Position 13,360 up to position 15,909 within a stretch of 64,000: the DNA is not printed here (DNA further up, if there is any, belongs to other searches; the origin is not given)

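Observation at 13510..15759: Six-bladed Kelch propeller fused to a tyrosinase (type-3 copper) domain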

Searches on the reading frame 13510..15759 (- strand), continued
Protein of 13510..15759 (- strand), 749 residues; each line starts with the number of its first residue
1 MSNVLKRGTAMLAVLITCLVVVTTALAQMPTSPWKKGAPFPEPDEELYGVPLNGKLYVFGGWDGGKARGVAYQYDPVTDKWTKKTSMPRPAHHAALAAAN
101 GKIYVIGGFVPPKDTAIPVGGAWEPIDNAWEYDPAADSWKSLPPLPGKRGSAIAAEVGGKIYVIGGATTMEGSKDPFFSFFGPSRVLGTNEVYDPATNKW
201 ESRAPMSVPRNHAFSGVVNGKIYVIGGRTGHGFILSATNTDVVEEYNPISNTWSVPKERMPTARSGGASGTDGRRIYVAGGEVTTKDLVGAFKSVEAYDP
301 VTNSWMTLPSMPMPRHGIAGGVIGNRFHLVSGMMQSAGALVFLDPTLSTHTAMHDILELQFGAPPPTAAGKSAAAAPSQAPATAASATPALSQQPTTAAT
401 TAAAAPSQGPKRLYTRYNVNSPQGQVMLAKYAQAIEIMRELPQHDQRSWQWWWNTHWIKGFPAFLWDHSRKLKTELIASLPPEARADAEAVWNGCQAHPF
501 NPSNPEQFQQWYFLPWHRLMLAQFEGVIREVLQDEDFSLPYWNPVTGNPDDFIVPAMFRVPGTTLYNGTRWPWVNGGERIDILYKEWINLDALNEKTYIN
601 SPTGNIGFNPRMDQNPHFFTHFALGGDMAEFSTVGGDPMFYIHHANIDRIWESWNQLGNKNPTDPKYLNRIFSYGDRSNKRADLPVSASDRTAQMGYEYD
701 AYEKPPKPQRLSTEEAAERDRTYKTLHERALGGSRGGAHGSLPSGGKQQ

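Call 5: find_homologous_proteins(query=window:13510-15759:-, max_evalue=0.00001)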
Query window:13510-15759:- (749 aa): 6342 proteins with E <= 0.00001 among 8000 candidates; the best 120 are listed.
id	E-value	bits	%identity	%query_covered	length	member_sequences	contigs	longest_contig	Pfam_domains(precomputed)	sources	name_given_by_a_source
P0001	0.0e+0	1583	91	98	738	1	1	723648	PF24996.1,PF07646.22,PF13964.13,PF24681.2,PF13854.13,PF00264.26,PF13415.13,PF24981.2,PF01344.32,PF25210.2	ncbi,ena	-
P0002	0.0e+0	1573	88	100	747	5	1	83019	PF24996.1,PF07646.22,PF13964.13,PF24681.2,PF00264.26,PF13415.13,PF24981.2,PF01344.32,PF25210.2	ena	-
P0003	0.0e+0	1563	87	100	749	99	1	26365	PF24996.1,PF07646.22,PF13964.13,PF24681.2,PF00264.26,PF13415.13,PF24981.2,PF01344.32,PF25210.2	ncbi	-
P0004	0.0e+0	1551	87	100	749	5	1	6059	PF24996.1,PF07646.22,PF13964.13,PF24681.2,PF00264.26,PF13415.13,PF24981.2,PF01344.32,PF25210.2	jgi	jgi:N-acetylneuraminic acid mutarotase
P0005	0.0e+0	1549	86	100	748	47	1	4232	PF24996.1,PF07646.22,PF13964.13,PF24681.2,PF00264.26,PF13415.13,PF24981.2,PF01344.32,PF25210.2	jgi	jgi:N-acetylneuraminic acid mutarotase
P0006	0.0e+0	1540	86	100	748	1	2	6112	PF24996.1,PF07646.22,PF13418.13,PF13964.13,PF24681.2,PF00264.26,PF13415.13,PF24981.2,PF01344.32,PF25210.2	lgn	-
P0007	0.0e+0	1535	86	100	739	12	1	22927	PF24996.1,PF07646.22,PF13964.13,PF24681.2,PF00264.26,PF13415.13,PF24981.2,PF01344.32,PF25210.2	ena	-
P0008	0.0e+0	1529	86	100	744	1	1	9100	PF24996.1,PF07646.22,PF13964.13,PF24681.2,PF00264.26,PF13415.13,PF24981.2,PF01344.32,PF25210.2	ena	-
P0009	0.0e+0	1494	83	99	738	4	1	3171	PF24996.1,PF07646.22,PF13964.13,PF24681.2,PF00264.26,PF13415.13,PF24981.2,PF01344.32,PF25210.2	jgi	jgi:N-acetylneuraminic acid mutarotase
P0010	0.0e+0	1490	84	100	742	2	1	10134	PF24996.1,PF07646.22,PF13964.13,PF24681.2,PF00264.26,PF13415.13,PF24981.2,PF01344.32,PF25210.2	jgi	jgi:N-acetylneuraminic acid mutarotase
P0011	0.0e+0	1474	82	100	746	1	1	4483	PF24996.1,PF07646.22,PF13964.13,PF24681.2,PF00264.26,PF13415.13,PF24981.2,PF01344.32,PF25210.2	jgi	jgi:N-acetylneuraminic acid mutarotase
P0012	0.0e+0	1471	82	100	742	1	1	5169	PF24996.1,PF07646.22,PF13964.13,PF24681.2,PF00264.26,PF13415.13,PF24981.2,PF01344.32,PF25210.2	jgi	jgi:N-acetylneuraminic acid mutarotase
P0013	0.0e+0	1471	81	100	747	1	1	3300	PF24996.1,PF07646.22,PF13964.13,PF24681.2,PF00264.26,PF13415.13,PF24981.2,PF01344.32,PF25210.2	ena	-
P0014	0.0e+0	1459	84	97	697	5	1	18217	PF24996.1,PF07646.22,PF13964.13,PF24681.2,PF13854.13,PF00264.26,PF13415.13,PF24981.2,PF01344.32,PF25210.2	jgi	jgi:N-acetylneuraminic acid mutarotase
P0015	0.0e+0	1455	83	98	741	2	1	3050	PF24996.1,PF07646.22,PF13418.13,PF13964.13,PF24681.2,PF13854.13,PF00264.26,PF13415.13,PF24981.2,PF01344.32,PF25210.2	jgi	-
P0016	0.0e+0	1448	81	100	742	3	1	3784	PF24996.1,PF07646.22,PF13418.13,PF13964.13,PF24681.2,PF00264.26,PF13415.13,PF24981.2,PF01344.32,PF25210.2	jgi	jgi:N-acetylneuraminic acid mutarotase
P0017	0.0e+0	1441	82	100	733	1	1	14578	PF24996.1,PF07646.22,PF13964.13,PF24681.2,PF00264.26,PF13415.13,PF24981.2,PF01344.32,PF25210.2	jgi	jgi:N-acetylneuraminic acid mutarotase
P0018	0.0e+0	1441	80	100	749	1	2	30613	PF24996.1,PF07646.22,PF13964.13,PF24681.2,PF00264.26,PF13415.13,PF24981.2,PF01344.32,PF25210.2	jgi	jgi:N-acetylneuraminic acid mutarotase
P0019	0.0e+0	1441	83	98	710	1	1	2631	PF24996.1,PF07646.22,PF13964.13,PF24681.2,PF00264.26,PF13415.13,PF24981.2,PF01344.32,PF25210.2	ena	-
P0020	0.0e+0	1435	85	96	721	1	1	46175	PF24996.1,PF07646.22,PF13964.13,PF24681.2,PF00264.26,PF13415.13,PF24981.2,PF01344.32,PF25210.2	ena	-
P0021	0.0e+0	1425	81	98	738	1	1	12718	PF24996.1,PF07646.22,PF13418.13,PF13964.13,PF24681.2,PF00264.26,PF13415.13,PF24981.2,PF01344.32,PF25210.2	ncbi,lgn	-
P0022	0.0e+0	1424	79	100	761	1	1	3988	PF24996.1,PF07646.22,PF13964.13,PF24681.2,PF00264.26,PF13415.13,PF24981.2,PF01344.32,PF25210.2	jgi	jgi:N-acetylneuraminic acid mutarotase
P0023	0.0e+0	1420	78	100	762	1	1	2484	PF24996.1,PF07646.22,PF13964.13,PF24681.2,PF00264.26,PF13415.13,PF24981.2,PF01344.32,PF25210.2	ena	-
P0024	0.0e+0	1420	79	100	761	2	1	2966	PF24996.1,PF07646.22,PF13964.13,PF24681.2,PF00264.26,PF13415.13,PF24981.2,PF01344.32,PF25210.2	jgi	jgi:N-acetylneuraminic acid mutarotase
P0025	0.0e+0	1419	78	100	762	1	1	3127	PF24996.1,PF07646.22,PF13964.13,PF24681.2,PF00264.26,PF13415.13,PF24981.2,PF01344.32,PF25210.2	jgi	-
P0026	0.0e+0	1415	78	100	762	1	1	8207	PF24996.1,PF07646.22,PF13964.13,PF24681.2,PF00264.26,PF13415.13,PF24981.2,PF01344.32,PF25210.2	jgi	-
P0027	0.0e+0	1408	83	96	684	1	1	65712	PF24996.1,PF07646.22,PF13964.13,PF24681.2,PF00264.26,PF13415.13,PF24981.2,PF01344.32,PF25210.2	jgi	jgi:N-acetylneuraminic acid mutarotase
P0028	0.0e+0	1402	78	100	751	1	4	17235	PF24996.1,PF07646.22,PF13964.13,PF24681.2,PF00264.26,PF13415.13,PF24981.2,PF01344.32,PF25210.2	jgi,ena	-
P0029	0.0e+0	1401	78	99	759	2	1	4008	PF24996.1,PF07646.22,PF13964.13,PF24681.2,PF00264.26,PF13415.13,PF24981.2,PF01344.32,PF25210.2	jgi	jgi:N-acetylneuraminic acid mutarotase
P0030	0.0e+0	1401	78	100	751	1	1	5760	PF24996.1,PF07646.22,PF13964.13,PF24681.2,PF00264.26,PF13415.13,PF24981.2,PF01344.32,PF25210.2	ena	-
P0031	0.0e+0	1392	78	99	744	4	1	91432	PF24996.1,PF07646.22,PF13964.13,PF24681.2,PF00264.26,PF13415.13,PF24981.2,PF01344.32,PF25210.2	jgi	jgi:N-acetylneuraminic acid mutarotase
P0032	0.0e+0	1391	78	100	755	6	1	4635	PF24996.1,PF07646.22,PF13964.13,PF24681.2,PF00264.26,PF13415.13,PF24981.2,PF01344.32,PF25210.2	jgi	jgi:N-acetylneuraminic acid mutarotase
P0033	0.0e+0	1390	80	98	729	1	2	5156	PF24996.1,PF07646.22,PF13964.13,PF24681.2,PF00264.26,PF13415.13,PF24981.2,PF01344.32,PF25210.2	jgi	jgi:N-acetylneuraminic acid mutarotase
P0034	0.0e+0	1390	77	100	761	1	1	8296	PF24996.1,PF07646.22,PF13964.13,PF24681.2,PF00264.26,PF13415.13,PF24981.2,PF01344.32,PF25210.2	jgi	jgi:N-acetylneuraminic acid mutarotase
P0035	0.0e+0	1389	78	99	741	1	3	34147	PF24996.1,PF07646.22,PF13964.13,PF24681.2,PF00264.26,PF13415.13,PF24981.2,PF01344.32,PF25210.2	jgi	-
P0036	0.0e+0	1385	77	100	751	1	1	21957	PF24996.1,PF07646.22,PF13964.13,PF24681.2,PF13854.13,PF00264.26,PF13415.13,PF24981.2,PF01344.32,PF25210.2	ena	-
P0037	0.0e+0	1383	77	100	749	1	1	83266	PF24996.1,PF07646.22,PF13964.13,PF24681.2,PF00264.26,PF13415.13,PF24981.2,PF01344.32,PF25210.2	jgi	-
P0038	0.0e+0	1382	77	100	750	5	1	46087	PF24996.1,PF07646.22,PF13964.13,PF24681.2,PF13854.13,PF00264.26,PF13415.13,PF24981.2,PF01344.32,PF25210.2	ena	-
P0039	0.0e+0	1380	77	100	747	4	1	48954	PF24996.1,PF07646.22,PF13964.13,PF24681.2,PF00264.26,PF13415.13,PF24981.2,PF01344.32,PF25210.2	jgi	-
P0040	0.0e+0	1380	79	99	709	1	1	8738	PF24996.1,PF07646.22,PF13964.13,PF24681.2,PF00264.26,PF13415.13,PF24981.2,PF01344.32,PF25210.2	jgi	jgi:N-acetylneuraminic acid mutarotase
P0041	0.0e+0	1376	77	100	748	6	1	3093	PF24996.1,PF07646.22,PF13964.13,PF24681.2,PF00264.26,PF13415.13,PF24981.2,PF01344.32,PF25210.2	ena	-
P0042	0.0e+0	1375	77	100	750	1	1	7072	PF24996.1,PF07646.22,PF13964.13,PF24681.2,PF00264.26,PF13415.13,PF24981.2,PF01344.32,PF25210.2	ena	-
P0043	0.0e+0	1373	77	100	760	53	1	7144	PF24996.1,PF07646.22,PF13418.13,PF13964.13,PF24681.2,PF00264.26,PF13415.13,PF24981.2,PF01344.32,PF25210.2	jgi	jgi:N-acetylneuraminic acid mutarotase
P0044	0.0e+0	1373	77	100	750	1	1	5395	PF24996.1,PF07646.22,PF13964.13,PF24681.2,PF00264.26,PF13415.13,PF24981.2,PF01344.32,PF25210.2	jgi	jgi:N-acetylneuraminic acid mutarotase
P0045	0.0e+0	1372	77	100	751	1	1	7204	PF24996.1,PF07646.22,PF13964.13,PF24681.2,PF00264.26,PF13415.13,PF24981.2,PF01344.32,PF25210.2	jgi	jgi:N-acetylneuraminic acid mutarotase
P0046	0.0e+0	1372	78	98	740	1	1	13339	PF24996.1,PF07646.22,PF13964.13,PF24681.2,PF13854.13,PF00264.26,PF13415.13,PF24981.2,PF01344.32,PF25210.2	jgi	jgi:N-acetylneuraminic acid mutarotase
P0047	0.0e+0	1372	78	97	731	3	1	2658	PF24996.1,PF07646.22,PF13964.13,PF24681.2,PF00264.26,PF13415.13,PF24981.2,PF01344.32,PF25210.2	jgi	jgi:N-acetylneuraminic acid mutarotase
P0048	0.0e+0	1370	76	100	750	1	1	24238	PF24996.1,PF07646.22,PF13964.13,PF24681.2,PF13854.13,PF00264.26,PF13415.13,PF24981.2,PF01344.32,PF25210.2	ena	-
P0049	0.0e+0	1369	78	97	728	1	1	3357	PF24996.1,PF07646.22,PF13964.13,PF24681.2,PF00264.26,PF13415.13,PF24981.2,PF01344.32,PF25210.2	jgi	jgi:N-acetylneuraminic acid mutarotase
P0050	0.0e+0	1368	77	98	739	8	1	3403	PF24996.1,PF07646.22,PF13964.13,PF24681.2,PF00264.26,PF13415.13,PF24981.2,PF01344.32,PF25210.2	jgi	jgi:N-acetylneuraminic acid mutarotase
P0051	0.0e+0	1368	78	98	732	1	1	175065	PF24996.1,PF07646.22,PF13964.13,PF24681.2,PF13854.13,PF00264.26,PF13415.13,PF24981.2,PF01344.32,PF25210.2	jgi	jgi:N-acetylneuraminic acid mutarotase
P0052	0.0e+0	1368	78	98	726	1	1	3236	PF24996.1,PF07646.22,PF13964.13,PF24681.2,PF00264.26,PF13415.13,PF24981.2,PF01344.32,PF25210.2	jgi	-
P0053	0.0e+0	1368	77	100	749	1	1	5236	PF24996.1,PF07646.22,PF13964.13,PF24681.2,PF00264.26,PF13415.13,PF24981.2,PF01344.32,PF25210.2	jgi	jgi:N-acetylneuraminic acid mutarotase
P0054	0.0e+0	1367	76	100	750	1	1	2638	PF24996.1,PF07646.22,PF13964.13,PF24681.2,PF00264.26,PF13415.13,PF24981.2,PF01344.32,PF25210.2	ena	-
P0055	0.0e+0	1367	78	98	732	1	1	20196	PF24996.1,PF07646.22,PF13964.13,PF24681.2,PF13854.13,PF00264.26,PF13415.13,PF24981.2,PF01344.32,PF25210.2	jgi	jgi:N-acetylneuraminic acid mutarotase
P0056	0.0e+0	1366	77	100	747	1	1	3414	PF24996.1,PF07646.22,PF13964.13,PF24681.2,PF00264.26,PF13415.13,PF24981.2,PF01344.32,PF25210.2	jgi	jgi:N-acetylneuraminic acid mutarotase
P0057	0.0e+0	1365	76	100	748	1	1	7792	PF24996.1,PF07646.22,PF13964.13,PF24681.2,PF00264.26,PF13415.13,PF24981.2,PF01344.32,PF25210.2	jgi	jgi:N-acetylneuraminic acid mutarotase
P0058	0.0e+0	1365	78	99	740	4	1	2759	PF24996.1,PF07646.22,PF13964.13,PF24681.2,PF00264.26,PF13415.13,PF24981.2,PF01344.32,PF25210.2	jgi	jgi:N-acetylneuraminic acid mutarotase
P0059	0.0e+0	1364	76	100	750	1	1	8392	PF24996.1,PF07646.22,PF13964.13,PF24681.2,PF00264.26,PF13415.13,PF24981.2,PF01344.32,PF25210.2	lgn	-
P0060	0.0e+0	1364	76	100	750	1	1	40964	PF24996.1,PF07646.22,PF13964.13,PF24681.2,PF00264.26,PF13415.13,PF24981.2,PF01344.32,PF25210.2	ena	-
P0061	0.0e+0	1364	76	100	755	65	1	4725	PF24996.1,PF07646.22,PF13418.13,PF13964.13,PF24681.2,PF00264.26,PF13415.13,PF24981.2,PF01344.32,PF25210.2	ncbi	-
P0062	0.0e+0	1361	82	91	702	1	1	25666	PF24996.1,PF07646.22,PF13964.13,PF24681.2,PF00264.26,PF13415.13,PF24981.2,PF01344.32,PF25210.2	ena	-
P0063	0.0e+0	1359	76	100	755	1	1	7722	PF24996.1,PF07646.22,PF13418.13,PF13964.13,PF24681.2,PF00264.26,PF13415.13,PF24981.2,PF01344.32,PF25210.2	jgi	jgi:N-acetylneuraminic acid mutarotase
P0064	0.0e+0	1357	85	89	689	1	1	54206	PF24996.1,PF07646.22,PF13964.13,PF24681.2,PF00264.26,PF13415.13,PF24981.2,PF01344.32,PF25210.2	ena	-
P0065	0.0e+0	1354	77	98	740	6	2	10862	PF24996.1,PF07646.22,PF13964.13,PF24681.2,PF00264.26,PF13415.13,PF24981.2,PF01344.32,PF25210.2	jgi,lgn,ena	jgi:N-acetylneuraminic acid mutarotase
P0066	0.0e+0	1354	76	100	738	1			PF24996.1,PF07646.22,PF13964.13,PF24681.2,PF00264.26,PF13415.13,PF24981.2,PF01344.32,PF25210.2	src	-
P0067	0.0e+0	1350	76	98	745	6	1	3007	PF24996.1,PF07646.22,PF13964.13,PF24681.2,PF00264.26,PF13415.13,PF24981.2,PF01344.32,PF25210.2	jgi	jgi:N-acetylneuraminic acid mutarotase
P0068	0.0e+0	1349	75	100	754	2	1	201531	PF24996.1,PF07646.22,PF13964.13,PF24681.2,PF00264.26,PF13415.13,PF24981.2,PF01344.32,PF25210.2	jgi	jgi:N-acetylneuraminic acid mutarotase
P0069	0.0e+0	1346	76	100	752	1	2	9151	PF24996.1,PF07646.22,PF13964.13,PF24681.2,PF00264.26,PF13415.13,PF12142.14,PF24981.2,PF01344.32,PF25210.2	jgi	jgi:N-acetylneuraminic acid mutarotase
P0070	0.0e+0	1346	75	100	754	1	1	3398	PF24996.1,PF07646.22,PF13964.13,PF24681.2,PF00264.26,PF13415.13,PF24981.2,PF01344.32,PF25210.2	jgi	jgi:N-acetylneuraminic acid mutarotase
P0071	0.0e+0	1343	76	97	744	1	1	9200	PF24996.1,PF07646.22,PF13964.13,PF24681.2,PF00264.26,PF13415.13,PF24981.2,PF01344.32,PF25210.2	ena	-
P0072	0.0e+0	1342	74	100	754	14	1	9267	PF24996.1,PF07646.22,PF13964.13,PF24681.2,PF00264.26,PF13415.13,PF24981.2,PF01344.32,PF25210.2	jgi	jgi:hypothetical protein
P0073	0.0e+0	1342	77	97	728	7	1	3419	PF24996.1,PF07646.22,PF13964.13,PF24681.2,PF00264.26,PF13415.13,PF24981.2,PF01344.32,PF25210.2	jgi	jgi:N-acetylneuraminic acid mutarotase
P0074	0.0e+0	1339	76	100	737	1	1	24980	PF24996.1,PF07646.22,PF13964.13,PF24681.2,PF00264.26,PF13415.13,PF24981.2,PF01344.32,PF25210.2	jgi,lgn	jgi:N-acetylneuraminic acid mutarotase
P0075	0.0e+0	1339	77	98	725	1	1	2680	PF24996.1,PF07646.22,PF13964.13,PF24681.2,PF00264.26,PF13415.13,PF24981.2,PF01344.32,PF25210.2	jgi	jgi:N-acetylneuraminic acid mutarotase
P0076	0.0e+0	1339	77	98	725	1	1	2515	PF24996.1,PF07646.22,PF13964.13,PF24681.2,PF00264.26,PF13415.13,PF24981.2,PF01344.32,PF25210.2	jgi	jgi:N-acetylneuraminic acid mutarotase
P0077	0.0e+0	1339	75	100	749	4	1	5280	PF24996.1,PF07646.22,PF13418.13,PF13964.13,PF24681.2,PF00264.26,PF13415.13,PF24981.2,PF01344.32,PF25210.2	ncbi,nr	ncbi:MAG TPA: tyrosinase family protein [Vicinamibacterales bacterium]|nr:tyrosinase family protein 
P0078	0.0e+0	1337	76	98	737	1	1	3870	PF24996.1,PF07646.22,PF13964.13,PF24681.2,PF00264.26,PF13415.13,PF24981.2,PF01344.32,PF25210.2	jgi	jgi:N-acetylneuraminic acid mutarotase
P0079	0.0e+0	1336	75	99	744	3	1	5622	PF24996.1,PF07646.22,PF13418.13,PF13964.13,PF24681.2,PF13854.13,PF00264.26,PF13415.13,PF24981.2,PF01344.32,PF25210.2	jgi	jgi:N-acetylneuraminic acid mutarotase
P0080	0.0e+0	1336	74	100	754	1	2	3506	PF24996.1,PF07646.22,PF13418.13,PF13964.13,PF24681.2,PF13854.13,PF00264.26,PF13415.13,PF24981.2,PF01344.32,PF25210.2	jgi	jgi:N-acetylneuraminic acid mutarotase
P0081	0.0e+0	1336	77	98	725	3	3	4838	PF24996.1,PF07646.22,PF13964.13,PF24681.2,PF00264.26,PF13415.13,PF24981.2,PF01344.32,PF25210.2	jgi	jgi:N-acetylneuraminic acid mutarotase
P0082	0.0e+0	1334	73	100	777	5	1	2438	PF24996.1,PF07646.22,PF13964.13,PF24681.2,PF00264.26,PF13415.13,PF24981.2,PF01344.32,PF25210.2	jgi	jgi:N-acetylneuraminic acid mutarotase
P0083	0.0e+0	1334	74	100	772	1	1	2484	PF24996.1,PF07646.22,PF13418.13,PF13964.13,PF24681.2,PF00264.26,PF13415.13,PF24981.2,PF01344.32,PF25210.2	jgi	jgi:N-acetylneuraminic acid mutarotase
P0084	0.0e+0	1333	74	100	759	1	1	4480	PF24996.1,PF07646.22,PF13418.13,PF13964.13,PF24681.2,PF00264.26,PF13415.13,PF24981.2,PF01344.32,PF25210.2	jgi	jgi:N-acetylneuraminic acid mutarotase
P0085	0.0e+0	1331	75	100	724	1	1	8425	PF24996.1,PF07646.22,PF13964.13,PF24681.2,PF00264.26,PF13415.13,PF24981.2,PF01344.32,PF25210.2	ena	-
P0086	0.0e+0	1330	74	100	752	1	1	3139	PF24996.1,PF07646.22,PF13418.13,PF13964.13,PF24681.2,PF00264.26,PF13415.13,PF24981.2,PF01344.32,PF25210.2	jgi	-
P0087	0.0e+0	1330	74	100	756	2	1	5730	PF24996.1,PF07646.22,PF13964.13,PF24681.2,PF00264.26,PF13415.13,PF24981.2,PF01344.32,PF25210.2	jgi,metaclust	metaclust:\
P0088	0.0e+0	1330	76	98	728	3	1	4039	PF24996.1,PF07646.22,PF13418.13,PF13964.13,PF24681.2,PF00264.26,PF13415.13,PF24981.2,PF01344.32,PF25210.2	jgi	jgi:N-acetylneuraminic acid mutarotase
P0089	0.0e+0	1329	75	100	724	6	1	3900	PF24996.1,PF07646.22,PF13418.13,PF13964.13,PF24681.2,PF00264.26,PF13415.13,PF24981.2,PF01344.32,PF25210.2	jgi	jgi:N-acetylneuraminic acid mutarotase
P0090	0.0e+0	1328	76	98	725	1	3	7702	PF24996.1,PF07646.22,PF13964.13,PF24681.2,PF00264.26,PF13415.13,PF24981.2,PF01344.32,PF25210.2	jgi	jgi:N-acetylneuraminic acid mutarotase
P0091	0.0e+0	1328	75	100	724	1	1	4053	PF24996.1,PF07646.22,PF13418.13,PF13964.13,PF24681.2,PF13854.13,PF00264.26,PF13415.13,PF24981.2,PF01344.32,PF25210.2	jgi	jgi:N-acetylneuraminic acid mutarotase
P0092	0.0e+0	1328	75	98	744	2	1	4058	PF24996.1,PF07646.22,PF13964.13,PF24681.2,PF00264.26,PF13415.13,PF24981.2,PF01344.32,PF25210.2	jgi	jgi:Common central domain of tyrosinase/Kelch motif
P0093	0.0e+0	1326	74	100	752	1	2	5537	PF24996.1,PF07646.22,PF13418.13,PF13964.13,PF24681.2,PF00264.26,PF13415.13,PF24981.2,PF01344.32,PF25210.2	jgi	jgi:N-acetylneuraminic acid mutarotase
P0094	0.0e+0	1326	76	98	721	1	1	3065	PF24996.1,PF07646.22,PF13964.13,PF24681.2,PF00264.26,PF13415.13,PF24981.2,PF01344.32,PF25210.2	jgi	jgi:N-acetylneuraminic acid mutarotase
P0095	0.0e+0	1326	75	100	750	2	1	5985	PF24996.1,PF07646.22,PF13964.13,PF24681.2,PF00264.26,PF13415.13,PF24981.2,PF01344.32,PF25210.2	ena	-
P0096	0.0e+0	1326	76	98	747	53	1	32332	PF24996.1,PF07646.22,PF13964.13,PF24681.2,PF00264.26,PF13415.13,PF24981.2,PF01344.32,PF25210.2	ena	-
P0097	0.0e+0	1325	76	98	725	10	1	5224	PF24996.1,PF07646.22,PF13418.13,PF13964.13,PF24681.2,PF00264.26,PF13415.13,PF24981.2,PF01344.32,PF25210.2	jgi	jgi:N-acetylneuraminic acid mutarotase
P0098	0.0e+0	1324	74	100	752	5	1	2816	PF24996.1,PF07646.22,PF13418.13,PF13964.13,PF24681.2,PF00264.26,PF13415.13,PF24981.2,PF01344.32,PF25210.2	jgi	jgi:N-acetylneuraminic acid mutarotase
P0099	0.0e+0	1323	76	98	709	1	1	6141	PF24996.1,PF07646.22,PF13418.13,PF13964.13,PF24681.2,PF00264.26,PF13415.13,PF24981.2,PF01344.32,PF25210.2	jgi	jgi:N-acetylneuraminic acid mutarotase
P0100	0.0e+0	1322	75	100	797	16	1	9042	PF24996.1,PF07646.22,PF13964.13,PF24681.2,PF00264.26,PF13415.13,PF24981.2,PF01344.32,PF25210.2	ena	-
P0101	0.0e+0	1319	74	100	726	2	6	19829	PF24996.1,PF07646.22,PF13418.13,PF13964.13,PF24681.2,PF00264.26,PF13415.13,PF24981.2,PF01344.32,PF25210.2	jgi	jgi:N-acetylneuraminic acid mutarotase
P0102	0.0e+0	1319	73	100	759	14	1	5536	PF24996.1,PF07646.22,PF13964.13,PF24681.2,PF00264.26,PF13415.13,PF24981.2,PF01344.32,PF25210.2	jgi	jgi:hypothetical protein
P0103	0.0e+0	1319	74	100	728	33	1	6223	PF24996.1,PF07646.22,PF13418.13,PF13964.13,PF24681.2,PF00264.26,PF13415.13,PF24981.2,PF01344.32,PF25210.2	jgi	jgi:N-acetylneuraminic acid mutarotase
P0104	0.0e+0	1319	74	100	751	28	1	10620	PF24996.1,PF07646.22,PF13964.13,PF24681.2,PF00264.26,PF13415.13,PF24981.2,PF01344.32,PF25210.2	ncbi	-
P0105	0.0e+0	1319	74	100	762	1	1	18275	PF24996.1,PF07646.22,PF13964.13,PF24681.2,PF13854.13,PF00264.26,PF13415.13,PF24981.2,PF01344.32,PF25210.2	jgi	jgi:N-acetylneuraminic acid mutarotase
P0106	0.0e+0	1318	76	97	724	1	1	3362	PF24996.1,PF07646.22,PF13418.13,PF13964.13,PF24681.2,PF00264.26,PF13415.13,PF24981.2,PF01344.32,PF25210.2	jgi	-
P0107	0.0e+0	1318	77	95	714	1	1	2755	PF24996.1,PF07646.22,PF13964.13,PF24681.2,PF13854.13,PF00264.26,PF13415.13,PF24981.2,PF01344.32,PF25210.2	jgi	jgi:N-acetylneuraminic acid mutarotase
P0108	0.0e+0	1316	73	100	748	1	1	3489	PF24996.1,PF07646.22,PF13418.13,PF13964.13,PF24681.2,PF00264.26,PF13415.13,PF24981.2,PF01344.32,PF25210.2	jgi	jgi:N-acetylneuraminic acid mutarotase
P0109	0.0e+0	1316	75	99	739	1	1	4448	PF24996.1,PF07646.22,PF13418.13,PF13964.13,PF24681.2,PF00264.26,PF13415.13,PF24981.2,PF01344.32,PF25210.2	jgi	jgi:N-acetylneuraminic acid mutarotase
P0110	0.0e+0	1316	76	97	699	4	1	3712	PF24996.1,PF07646.22,PF13964.13,PF24681.2,PF00264.26,PF13415.13,PF24981.2,PF01344.32,PF25210.2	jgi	jgi:N-acetylneuraminic acid mutarotase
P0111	0.0e+0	1315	74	98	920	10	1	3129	PF07646.22,PF13418.13,PF24681.2,PF13415.13,PF08534.17,PF24981.2,PF01344.32,PF25210.2,PF24996.1,PF13964.13,PF00264.26,PF00578.28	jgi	jgi:peroxiredoxin/N-acetylneuraminic acid mutarotase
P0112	0.0e+0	1315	74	100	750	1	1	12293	PF24996.1,PF07646.22,PF13418.13,PF13964.13,PF24681.2,PF00264.26,PF13415.13,PF24981.2,PF01344.32,PF25210.2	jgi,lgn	jgi:N-acetylneuraminic acid mutarotase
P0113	0.0e+0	1314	75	97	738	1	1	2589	PF24996.1,PF07646.22,PF13964.13,PF24681.2,PF00264.26,PF13415.13,PF24981.2,PF01344.32,PF25210.2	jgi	jgi:N-acetylneuraminic acid mutarotase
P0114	0.0e+0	1313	74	99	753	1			PF24996.1,PF07646.22,PF13964.13,PF24681.2,PF00264.26,PF13415.13,PF24981.2,PF01344.32,PF25210.2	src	-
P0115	0.0e+0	1313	74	100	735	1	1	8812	PF24996.1,PF07646.22,PF13418.13,PF13964.13,PF24681.2,PF00264.26,PF13415.13,PF24981.2,PF01344.32,PF25210.2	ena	-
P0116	0.0e+0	1313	74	100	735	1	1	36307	PF24996.1,PF07646.22,PF13418.13,PF13964.13,PF24681.2,PF00264.26,PF13415.13,PF24981.2,PF01344.32,PF25210.2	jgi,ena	-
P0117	0.0e+0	1313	74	100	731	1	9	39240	PF24996.1,PF07646.22,PF13418.13,PF13964.13,PF24681.2,PF00264.26,PF13415.13,PF24981.2,PF01344.32,PF25210.2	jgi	jgi:hypothetical protein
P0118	0.0e+0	1312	74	100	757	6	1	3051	PF24996.1,PF07646.22,PF13418.13,PF13964.13,PF24681.2,PF13854.13,PF00264.26,PF13415.13,PF24981.2,PF01344.32,PF25210.2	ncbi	-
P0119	0.0e+0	1312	74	100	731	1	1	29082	PF24996.1,PF07646.22,PF13418.13,PF13964.13,PF24681.2,PF00264.26,PF13415.13,PF24981.2,PF01344.32,PF25210.2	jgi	jgi:Common central domain of tyrosinase/Kelch motif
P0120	0.0e+0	1310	74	100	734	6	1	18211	PF24996.1,PF07646.22,PF13418.13,PF13964.13,PF24681.2,PF00264.26,PF13415.13,PF24981.2,PF01344.32,PF25210.2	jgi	jgi:N-acetylneuraminic acid mutarotase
